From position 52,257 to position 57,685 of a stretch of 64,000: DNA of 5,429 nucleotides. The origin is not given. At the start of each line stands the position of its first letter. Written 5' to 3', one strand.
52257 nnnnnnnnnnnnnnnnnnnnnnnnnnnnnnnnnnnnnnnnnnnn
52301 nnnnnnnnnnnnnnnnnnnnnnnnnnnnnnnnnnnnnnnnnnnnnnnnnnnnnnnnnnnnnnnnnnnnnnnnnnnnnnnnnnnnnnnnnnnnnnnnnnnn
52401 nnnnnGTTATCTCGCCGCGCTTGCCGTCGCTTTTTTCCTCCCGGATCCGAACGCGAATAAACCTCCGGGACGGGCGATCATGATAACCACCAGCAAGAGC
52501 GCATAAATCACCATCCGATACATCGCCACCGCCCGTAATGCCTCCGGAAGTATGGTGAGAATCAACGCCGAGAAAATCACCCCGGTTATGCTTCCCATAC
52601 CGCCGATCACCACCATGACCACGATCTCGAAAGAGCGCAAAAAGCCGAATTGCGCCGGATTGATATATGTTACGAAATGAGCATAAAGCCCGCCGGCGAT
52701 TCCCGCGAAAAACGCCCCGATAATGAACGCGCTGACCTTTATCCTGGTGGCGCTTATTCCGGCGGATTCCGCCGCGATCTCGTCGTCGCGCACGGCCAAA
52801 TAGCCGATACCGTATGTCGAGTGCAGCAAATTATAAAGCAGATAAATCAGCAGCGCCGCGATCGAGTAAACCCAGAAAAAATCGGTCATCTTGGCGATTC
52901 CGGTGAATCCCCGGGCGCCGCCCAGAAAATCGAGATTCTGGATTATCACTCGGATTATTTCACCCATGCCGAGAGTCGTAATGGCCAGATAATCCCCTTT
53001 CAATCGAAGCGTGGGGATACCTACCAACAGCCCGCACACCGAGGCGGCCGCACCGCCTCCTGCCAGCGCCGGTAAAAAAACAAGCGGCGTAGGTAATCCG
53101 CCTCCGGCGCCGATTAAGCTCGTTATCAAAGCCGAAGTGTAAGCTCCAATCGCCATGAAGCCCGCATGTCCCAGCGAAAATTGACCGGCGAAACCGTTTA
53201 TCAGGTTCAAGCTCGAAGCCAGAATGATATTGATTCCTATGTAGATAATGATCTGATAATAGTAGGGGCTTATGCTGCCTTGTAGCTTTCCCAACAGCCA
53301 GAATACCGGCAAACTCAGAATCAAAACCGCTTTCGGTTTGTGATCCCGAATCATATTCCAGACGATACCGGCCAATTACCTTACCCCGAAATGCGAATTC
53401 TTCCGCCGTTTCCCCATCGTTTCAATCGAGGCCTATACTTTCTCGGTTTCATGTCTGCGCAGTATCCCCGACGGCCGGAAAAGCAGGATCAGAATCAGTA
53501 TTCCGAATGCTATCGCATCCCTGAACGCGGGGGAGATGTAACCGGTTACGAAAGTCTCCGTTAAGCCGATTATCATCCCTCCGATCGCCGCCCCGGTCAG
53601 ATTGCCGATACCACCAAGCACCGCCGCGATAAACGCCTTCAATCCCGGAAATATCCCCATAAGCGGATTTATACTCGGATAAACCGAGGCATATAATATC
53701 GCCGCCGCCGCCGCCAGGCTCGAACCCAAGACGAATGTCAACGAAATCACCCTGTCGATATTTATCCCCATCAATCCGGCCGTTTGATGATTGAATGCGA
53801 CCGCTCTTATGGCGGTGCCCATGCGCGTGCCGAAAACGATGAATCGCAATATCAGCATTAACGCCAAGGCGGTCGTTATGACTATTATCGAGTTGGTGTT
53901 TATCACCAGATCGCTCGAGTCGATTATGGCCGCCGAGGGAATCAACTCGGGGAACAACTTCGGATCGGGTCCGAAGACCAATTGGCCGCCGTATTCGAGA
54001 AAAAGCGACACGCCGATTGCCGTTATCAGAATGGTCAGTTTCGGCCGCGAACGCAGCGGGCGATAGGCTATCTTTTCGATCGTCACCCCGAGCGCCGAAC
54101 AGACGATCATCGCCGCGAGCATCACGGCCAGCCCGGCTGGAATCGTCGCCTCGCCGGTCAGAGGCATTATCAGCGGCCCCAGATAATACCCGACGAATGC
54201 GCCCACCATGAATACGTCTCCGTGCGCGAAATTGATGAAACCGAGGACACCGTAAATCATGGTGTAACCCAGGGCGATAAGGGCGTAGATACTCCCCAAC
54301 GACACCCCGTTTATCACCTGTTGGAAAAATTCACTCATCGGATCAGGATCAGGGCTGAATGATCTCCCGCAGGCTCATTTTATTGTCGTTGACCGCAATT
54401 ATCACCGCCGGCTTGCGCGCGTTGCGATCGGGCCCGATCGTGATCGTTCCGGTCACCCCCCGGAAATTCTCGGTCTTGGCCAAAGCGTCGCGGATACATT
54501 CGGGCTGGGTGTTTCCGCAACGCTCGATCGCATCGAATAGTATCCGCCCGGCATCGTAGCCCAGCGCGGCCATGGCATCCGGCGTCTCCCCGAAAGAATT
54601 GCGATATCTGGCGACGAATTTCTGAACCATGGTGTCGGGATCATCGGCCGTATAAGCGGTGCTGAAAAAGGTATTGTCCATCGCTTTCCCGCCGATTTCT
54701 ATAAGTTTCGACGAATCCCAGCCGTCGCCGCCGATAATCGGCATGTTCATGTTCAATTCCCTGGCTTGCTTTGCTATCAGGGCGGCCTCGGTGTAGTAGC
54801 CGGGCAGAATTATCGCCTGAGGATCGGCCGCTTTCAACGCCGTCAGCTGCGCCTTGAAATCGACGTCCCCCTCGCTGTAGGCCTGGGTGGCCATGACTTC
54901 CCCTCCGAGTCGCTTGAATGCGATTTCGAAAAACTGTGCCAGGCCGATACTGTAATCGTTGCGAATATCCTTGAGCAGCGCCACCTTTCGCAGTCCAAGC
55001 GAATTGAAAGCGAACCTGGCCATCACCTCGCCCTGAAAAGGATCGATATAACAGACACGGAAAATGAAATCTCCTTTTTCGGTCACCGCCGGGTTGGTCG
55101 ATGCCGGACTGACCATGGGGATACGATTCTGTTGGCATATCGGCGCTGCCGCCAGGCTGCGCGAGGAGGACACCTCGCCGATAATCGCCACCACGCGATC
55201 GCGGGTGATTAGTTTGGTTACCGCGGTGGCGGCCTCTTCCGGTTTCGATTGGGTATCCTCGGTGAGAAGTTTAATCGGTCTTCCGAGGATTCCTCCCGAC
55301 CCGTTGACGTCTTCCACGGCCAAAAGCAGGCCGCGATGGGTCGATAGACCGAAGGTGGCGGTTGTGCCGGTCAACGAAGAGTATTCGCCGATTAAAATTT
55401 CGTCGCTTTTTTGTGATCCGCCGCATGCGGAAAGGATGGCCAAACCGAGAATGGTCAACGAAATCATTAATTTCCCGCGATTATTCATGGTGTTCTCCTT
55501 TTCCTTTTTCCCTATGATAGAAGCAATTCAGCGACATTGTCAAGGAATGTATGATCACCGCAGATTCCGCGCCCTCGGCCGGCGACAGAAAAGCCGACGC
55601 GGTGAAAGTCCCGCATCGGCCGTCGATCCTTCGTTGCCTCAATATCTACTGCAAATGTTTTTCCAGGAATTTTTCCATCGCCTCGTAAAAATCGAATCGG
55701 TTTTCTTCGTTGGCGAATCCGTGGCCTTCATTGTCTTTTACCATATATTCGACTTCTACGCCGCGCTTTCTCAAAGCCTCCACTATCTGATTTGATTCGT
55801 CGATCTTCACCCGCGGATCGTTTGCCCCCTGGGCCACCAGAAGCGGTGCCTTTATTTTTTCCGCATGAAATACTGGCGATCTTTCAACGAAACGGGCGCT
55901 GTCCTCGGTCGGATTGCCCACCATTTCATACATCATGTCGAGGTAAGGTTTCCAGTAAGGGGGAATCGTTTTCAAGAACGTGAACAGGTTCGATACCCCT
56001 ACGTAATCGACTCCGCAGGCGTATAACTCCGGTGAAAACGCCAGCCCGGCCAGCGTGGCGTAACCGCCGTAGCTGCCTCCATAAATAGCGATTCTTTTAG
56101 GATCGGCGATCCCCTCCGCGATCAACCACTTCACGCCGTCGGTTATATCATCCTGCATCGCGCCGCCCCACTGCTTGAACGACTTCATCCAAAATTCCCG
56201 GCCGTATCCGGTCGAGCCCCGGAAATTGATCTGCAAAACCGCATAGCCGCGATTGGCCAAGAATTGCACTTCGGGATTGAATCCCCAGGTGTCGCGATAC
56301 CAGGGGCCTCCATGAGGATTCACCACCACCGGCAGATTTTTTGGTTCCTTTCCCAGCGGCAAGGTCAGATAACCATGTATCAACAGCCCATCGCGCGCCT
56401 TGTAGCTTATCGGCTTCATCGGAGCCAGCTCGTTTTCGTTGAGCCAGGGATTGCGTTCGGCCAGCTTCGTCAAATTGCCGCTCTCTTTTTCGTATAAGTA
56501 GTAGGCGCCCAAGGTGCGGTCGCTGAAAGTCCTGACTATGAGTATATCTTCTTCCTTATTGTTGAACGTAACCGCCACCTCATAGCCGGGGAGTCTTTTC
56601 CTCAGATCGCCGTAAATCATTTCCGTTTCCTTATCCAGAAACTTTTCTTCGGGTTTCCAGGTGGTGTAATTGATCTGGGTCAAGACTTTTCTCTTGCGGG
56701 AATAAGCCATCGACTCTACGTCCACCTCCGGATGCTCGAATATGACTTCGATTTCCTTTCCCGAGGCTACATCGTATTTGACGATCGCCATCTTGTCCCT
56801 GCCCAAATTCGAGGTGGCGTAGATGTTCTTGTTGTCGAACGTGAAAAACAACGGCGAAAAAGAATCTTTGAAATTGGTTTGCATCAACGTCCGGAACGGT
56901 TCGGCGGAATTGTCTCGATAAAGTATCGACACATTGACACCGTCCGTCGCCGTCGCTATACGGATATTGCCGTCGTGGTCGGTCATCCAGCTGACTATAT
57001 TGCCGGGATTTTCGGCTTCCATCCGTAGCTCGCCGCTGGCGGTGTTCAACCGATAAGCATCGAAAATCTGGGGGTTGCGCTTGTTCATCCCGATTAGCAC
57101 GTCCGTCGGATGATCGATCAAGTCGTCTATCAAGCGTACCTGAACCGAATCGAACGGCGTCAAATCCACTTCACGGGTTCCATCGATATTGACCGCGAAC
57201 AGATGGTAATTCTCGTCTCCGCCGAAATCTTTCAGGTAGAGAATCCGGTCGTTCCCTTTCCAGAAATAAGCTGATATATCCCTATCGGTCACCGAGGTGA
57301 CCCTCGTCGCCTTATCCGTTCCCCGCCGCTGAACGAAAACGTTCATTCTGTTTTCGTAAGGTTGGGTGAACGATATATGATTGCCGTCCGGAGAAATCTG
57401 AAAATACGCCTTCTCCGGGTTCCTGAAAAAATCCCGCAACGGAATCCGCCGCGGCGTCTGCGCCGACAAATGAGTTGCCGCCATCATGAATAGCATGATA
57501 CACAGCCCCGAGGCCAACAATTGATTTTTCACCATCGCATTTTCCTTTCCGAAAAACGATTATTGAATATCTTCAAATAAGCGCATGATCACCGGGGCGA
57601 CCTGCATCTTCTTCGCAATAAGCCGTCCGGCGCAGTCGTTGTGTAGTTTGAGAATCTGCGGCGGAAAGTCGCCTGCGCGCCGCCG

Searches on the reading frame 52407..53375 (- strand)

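Call 8: search_protein_families(library=pfam, proteins=[window:52407-53375:-])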
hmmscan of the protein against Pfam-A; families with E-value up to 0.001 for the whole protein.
window:52407-53375:- (322 aa): 1 family
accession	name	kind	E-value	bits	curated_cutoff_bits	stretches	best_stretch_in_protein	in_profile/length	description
PF02653.21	BPD_transp_2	-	2.3e-43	148.7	26.8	1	41-297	4-268/269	Branched-chain amino acid transport system / permease component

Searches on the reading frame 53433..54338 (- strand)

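Call 8: search_protein_families(library=pfam, proteins=[window:53433-54338:-])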
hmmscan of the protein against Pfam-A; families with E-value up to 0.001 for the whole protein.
window:53433-54338:- (301 aa): 1 family
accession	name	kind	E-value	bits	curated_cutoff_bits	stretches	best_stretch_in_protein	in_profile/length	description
PF02653.21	BPD_transp_2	-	4.5e-41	141.2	26.8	1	9-285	3-269/269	Branched-chain amino acid transport system / permease component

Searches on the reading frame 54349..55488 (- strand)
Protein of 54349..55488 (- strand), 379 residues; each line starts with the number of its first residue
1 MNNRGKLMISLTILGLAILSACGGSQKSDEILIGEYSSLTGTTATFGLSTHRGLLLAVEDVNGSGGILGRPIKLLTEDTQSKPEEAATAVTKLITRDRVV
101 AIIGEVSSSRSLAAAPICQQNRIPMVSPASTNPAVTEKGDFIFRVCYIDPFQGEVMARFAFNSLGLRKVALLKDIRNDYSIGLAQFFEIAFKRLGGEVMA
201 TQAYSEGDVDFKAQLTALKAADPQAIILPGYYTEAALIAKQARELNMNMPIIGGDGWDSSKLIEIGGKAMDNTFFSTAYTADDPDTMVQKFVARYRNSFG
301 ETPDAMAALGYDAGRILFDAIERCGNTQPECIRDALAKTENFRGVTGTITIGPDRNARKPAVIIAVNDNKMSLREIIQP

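Call 8: search_protein_families(library=pfam, proteins=[window:54349-55488:-])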
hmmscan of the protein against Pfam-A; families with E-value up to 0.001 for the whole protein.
window:54349-55488:- (379 aa): 3 families
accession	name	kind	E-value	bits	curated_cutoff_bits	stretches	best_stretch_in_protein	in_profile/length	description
PF13458.12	Peripla_BP_6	-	2.4e-65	221.9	31.7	1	31-367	2-339/343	Periplasmic binding protein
PF01094.35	ANF_receptor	-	2.8e-30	106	25.4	1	54-364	6-348/353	Receptor family ligand binding region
PF13433.12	Peripla_BP_5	-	1.3e-20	74.3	27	1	33-366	3-336/363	Periplasmic binding protein domain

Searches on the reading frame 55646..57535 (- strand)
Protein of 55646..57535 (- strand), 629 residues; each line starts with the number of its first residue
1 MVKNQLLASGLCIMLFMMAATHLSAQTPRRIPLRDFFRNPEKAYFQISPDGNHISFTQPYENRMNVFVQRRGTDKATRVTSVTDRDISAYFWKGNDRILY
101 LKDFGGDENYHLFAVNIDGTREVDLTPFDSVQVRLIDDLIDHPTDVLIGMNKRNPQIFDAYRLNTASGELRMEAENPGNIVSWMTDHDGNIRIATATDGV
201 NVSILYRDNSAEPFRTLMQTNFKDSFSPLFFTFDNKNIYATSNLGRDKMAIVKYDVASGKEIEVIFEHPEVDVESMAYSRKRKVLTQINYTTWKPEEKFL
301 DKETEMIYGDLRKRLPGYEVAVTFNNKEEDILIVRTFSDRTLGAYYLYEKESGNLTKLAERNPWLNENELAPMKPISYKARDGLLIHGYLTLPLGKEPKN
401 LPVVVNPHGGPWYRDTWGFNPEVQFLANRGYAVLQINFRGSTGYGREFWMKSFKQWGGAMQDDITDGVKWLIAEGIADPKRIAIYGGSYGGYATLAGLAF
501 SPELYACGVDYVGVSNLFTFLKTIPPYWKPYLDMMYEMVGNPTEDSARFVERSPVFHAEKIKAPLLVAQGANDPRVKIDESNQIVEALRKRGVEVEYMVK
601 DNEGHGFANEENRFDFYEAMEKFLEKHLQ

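Call 9: search_protein_families(library=pfam, proteins=[window:55646-57535:-])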
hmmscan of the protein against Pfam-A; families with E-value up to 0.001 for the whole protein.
window:55646-57535:- (629 aa): 9 families
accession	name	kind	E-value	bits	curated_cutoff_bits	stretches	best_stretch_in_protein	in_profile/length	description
PF00326.27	Peptidase_S9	-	1.5e-51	175.3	22.6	1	417-629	1-211/213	Prolyl oligopeptidase family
PF20434.5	BD-FAE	-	6.8e-14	52.3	26.8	1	397-588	9-215/215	BD-FAE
PF02129.25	Peptidase_S15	-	9.9e-13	48.8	23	1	382-515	1-130/262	X-Pro dipeptidyl-peptidase (S15 family)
PF01738.24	DLH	-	7.2e-10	39.3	21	1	415-619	21-201/217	Dienelactone hydrolase family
PF07859.19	Abhydrolase_3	-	1.3e-06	28.8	25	1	461-608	49-209/210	alpha/beta hydrolase fold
PF12146.15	Hydrolase_4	-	1.1e-05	25.3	27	0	557-610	186-237/239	Serine aminopeptidase, S33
PF05448.18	AXE1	-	2.8e-05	23.5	21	0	376-511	59-207/321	Acetyl xylan esterase (AXE1)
PF12697.13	Abhydrolase_6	-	0.0001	23.5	26.3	1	408-563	5-167/217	Alpha/beta hydrolase family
PF03583.20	LIP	-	0.00033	20.5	23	0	427-514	23-104/286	Secretory lipase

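Call 65: find_homologous_proteins(query=window:55646-57535:-, max_evalue=1e-40)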
Query window:55646-57535:- (629 aa): 8000 proteins with E <= 1e-40 among 8000 candidates; the best 120 are listed.
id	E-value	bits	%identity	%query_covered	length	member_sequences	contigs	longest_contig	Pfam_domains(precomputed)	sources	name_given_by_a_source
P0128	0.0e+0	1469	100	100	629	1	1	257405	PF02129.25,PF00326.28,PF07859.20,PF26549.1,PF01738.25,PF12146.16,PF20434.6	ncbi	-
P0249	0.0e+0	1281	86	100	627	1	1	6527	PF02129.25,PF00326.28,PF07859.20,PF26549.1,PF05448.19,PF12697.14,PF01738.25,PF20434.6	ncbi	-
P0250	0.0e+0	1278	85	100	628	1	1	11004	PF02129.25,PF00326.28,PF07859.20,PF26549.1,PF01738.25,PF20434.6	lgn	-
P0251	0.0e+0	1115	75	100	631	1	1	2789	PF02129.25,PF00326.28,PF26549.1,PF05448.19,PF12697.14,PF01738.25,PF20434.6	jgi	jgi:dipeptidyl aminopeptidase/acylaminoacyl peptidase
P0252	0.0e+0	1114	74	100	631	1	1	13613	PF02129.25,PF00326.28,PF26549.1,PF05448.19,PF12697.14,PF01738.25,PF20434.6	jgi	jgi:dipeptidyl aminopeptidase/acylaminoacyl peptidase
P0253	0.0e+0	1107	74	98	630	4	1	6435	PF02129.25,PF00326.28,PF26549.1,PF05448.19,PF01738.25,PF20434.6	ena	-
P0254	0.0e+0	1107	73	100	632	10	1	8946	PF02129.25,PF00326.28,PF05448.19,PF12697.14,PF01738.25,PF20434.6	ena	-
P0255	0.0e+0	1107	73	100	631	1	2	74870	PF02129.25,PF00326.28,PF26549.1,PF05448.19,PF01738.25,PF20434.6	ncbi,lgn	-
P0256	0.0e+0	1105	74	98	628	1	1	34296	PF02129.25,PF00326.28,PF26549.1,PF05448.19,PF01738.25,PF12146.16,PF20434.6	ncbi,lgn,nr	ncbi:MAG: S9 family peptidase [candidate division Zixibacteria bacterium]|nr:S9 family peptidase [ca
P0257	0.0e+0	1104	73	100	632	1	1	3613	PF02129.25,PF00326.28,PF26549.1,PF05448.19,PF12697.14,PF01738.25,PF00561.27,PF12146.16,PF20434.6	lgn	-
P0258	0.0e+0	1103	75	98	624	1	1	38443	PF02129.25,PF00326.28,PF07859.20,PF26549.1,PF05448.19,PF01738.25,PF12146.16,PF20434.6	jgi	jgi:dipeptidyl aminopeptidase/acylaminoacyl peptidase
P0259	0.0e+0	1102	74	98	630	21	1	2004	PF02129.25,PF00326.28,PF26549.1,PF05448.19,PF01738.25,PF12146.16,PF20434.6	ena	-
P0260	0.0e+0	1102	74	98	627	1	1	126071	PF02129.25,PF00326.28,PF07859.20,PF26549.1,PF05448.19,PF01738.25,PF12146.16,PF20434.6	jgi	jgi:dipeptidyl aminopeptidase/acylaminoacyl peptidase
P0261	0.0e+0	1100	75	98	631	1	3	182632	PF02129.25,PF00326.28,PF07859.20,PF26549.1,PF05448.19,PF01738.25,PF12146.16,PF20434.6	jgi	-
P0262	0.0e+0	1093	73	98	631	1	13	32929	PF02129.25,PF00326.28,PF07859.20,PF26549.1,PF05448.19,PF01738.25,PF12146.16,PF20434.6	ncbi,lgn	-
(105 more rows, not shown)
